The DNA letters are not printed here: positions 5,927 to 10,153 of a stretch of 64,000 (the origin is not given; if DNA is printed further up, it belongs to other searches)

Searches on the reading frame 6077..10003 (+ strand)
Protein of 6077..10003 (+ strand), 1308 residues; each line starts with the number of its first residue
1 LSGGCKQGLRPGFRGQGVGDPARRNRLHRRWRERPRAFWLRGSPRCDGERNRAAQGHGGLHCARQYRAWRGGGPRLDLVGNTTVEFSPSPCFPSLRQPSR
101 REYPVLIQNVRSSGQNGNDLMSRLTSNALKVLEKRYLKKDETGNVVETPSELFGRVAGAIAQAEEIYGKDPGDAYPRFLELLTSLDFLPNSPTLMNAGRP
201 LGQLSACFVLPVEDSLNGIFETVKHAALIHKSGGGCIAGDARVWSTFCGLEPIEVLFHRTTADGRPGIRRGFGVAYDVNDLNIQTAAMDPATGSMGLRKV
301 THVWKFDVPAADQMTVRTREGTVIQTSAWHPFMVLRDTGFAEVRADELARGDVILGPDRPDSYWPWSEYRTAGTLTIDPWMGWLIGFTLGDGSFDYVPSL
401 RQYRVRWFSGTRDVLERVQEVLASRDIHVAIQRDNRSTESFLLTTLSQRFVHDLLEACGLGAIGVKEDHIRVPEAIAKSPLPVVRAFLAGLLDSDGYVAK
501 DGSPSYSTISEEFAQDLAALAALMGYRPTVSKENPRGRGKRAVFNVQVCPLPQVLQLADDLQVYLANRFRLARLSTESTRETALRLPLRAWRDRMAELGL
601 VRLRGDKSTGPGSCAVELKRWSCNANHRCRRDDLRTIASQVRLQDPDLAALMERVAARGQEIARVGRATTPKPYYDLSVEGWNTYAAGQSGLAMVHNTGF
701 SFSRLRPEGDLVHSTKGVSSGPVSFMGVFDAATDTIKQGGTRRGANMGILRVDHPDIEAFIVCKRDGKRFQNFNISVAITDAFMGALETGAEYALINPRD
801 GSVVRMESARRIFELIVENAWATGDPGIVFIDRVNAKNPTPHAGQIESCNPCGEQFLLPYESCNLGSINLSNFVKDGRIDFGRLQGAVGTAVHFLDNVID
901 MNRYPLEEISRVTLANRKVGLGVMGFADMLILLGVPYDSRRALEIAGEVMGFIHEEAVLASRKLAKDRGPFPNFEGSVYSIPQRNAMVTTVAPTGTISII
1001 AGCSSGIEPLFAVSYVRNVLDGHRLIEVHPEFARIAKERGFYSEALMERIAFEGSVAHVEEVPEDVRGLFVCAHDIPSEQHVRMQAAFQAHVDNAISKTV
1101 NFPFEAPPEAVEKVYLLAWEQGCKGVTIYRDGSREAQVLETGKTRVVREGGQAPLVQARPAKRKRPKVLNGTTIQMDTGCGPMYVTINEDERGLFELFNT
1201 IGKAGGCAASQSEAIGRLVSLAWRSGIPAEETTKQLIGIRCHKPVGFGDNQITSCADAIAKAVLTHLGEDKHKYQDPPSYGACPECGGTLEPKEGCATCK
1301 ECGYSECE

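Call 46: search_protein_families(library=pfam, proteins=[window:6077-10003:+], max_evalue=0.001)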
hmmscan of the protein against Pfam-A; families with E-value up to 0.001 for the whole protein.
window:6077-10003:+ (1308 aa): 6 families
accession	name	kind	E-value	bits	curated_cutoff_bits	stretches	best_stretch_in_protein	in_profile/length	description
PF02867.20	Ribonuc_red_lgC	-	2.3e-131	439.4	23.9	3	698-980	32-345/523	Ribonucleotide reductase, barrel domain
PF00317.26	Ribonuc_red_lgN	-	4e-23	81.7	28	1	123-202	2-77/77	Ribonucleotide reductase, all-alpha domain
PF12637.14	TSCPD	-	2.2e-20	73.2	22.8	1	1175-1266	6-87/88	TSCPD domain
PF14528.11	LAGLIDADG_3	-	7.3e-15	55.4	22.5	1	483-549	2-69/82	LAGLIDADG-like domain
PF14890.11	Intein_splicing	-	8.1e-13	48.9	35.8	1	275-697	25-155/155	Intein splicing domain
PF05204.19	Hom_end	-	1.6e-05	25.4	21.1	1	483-539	12-71/110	Homing endonuclease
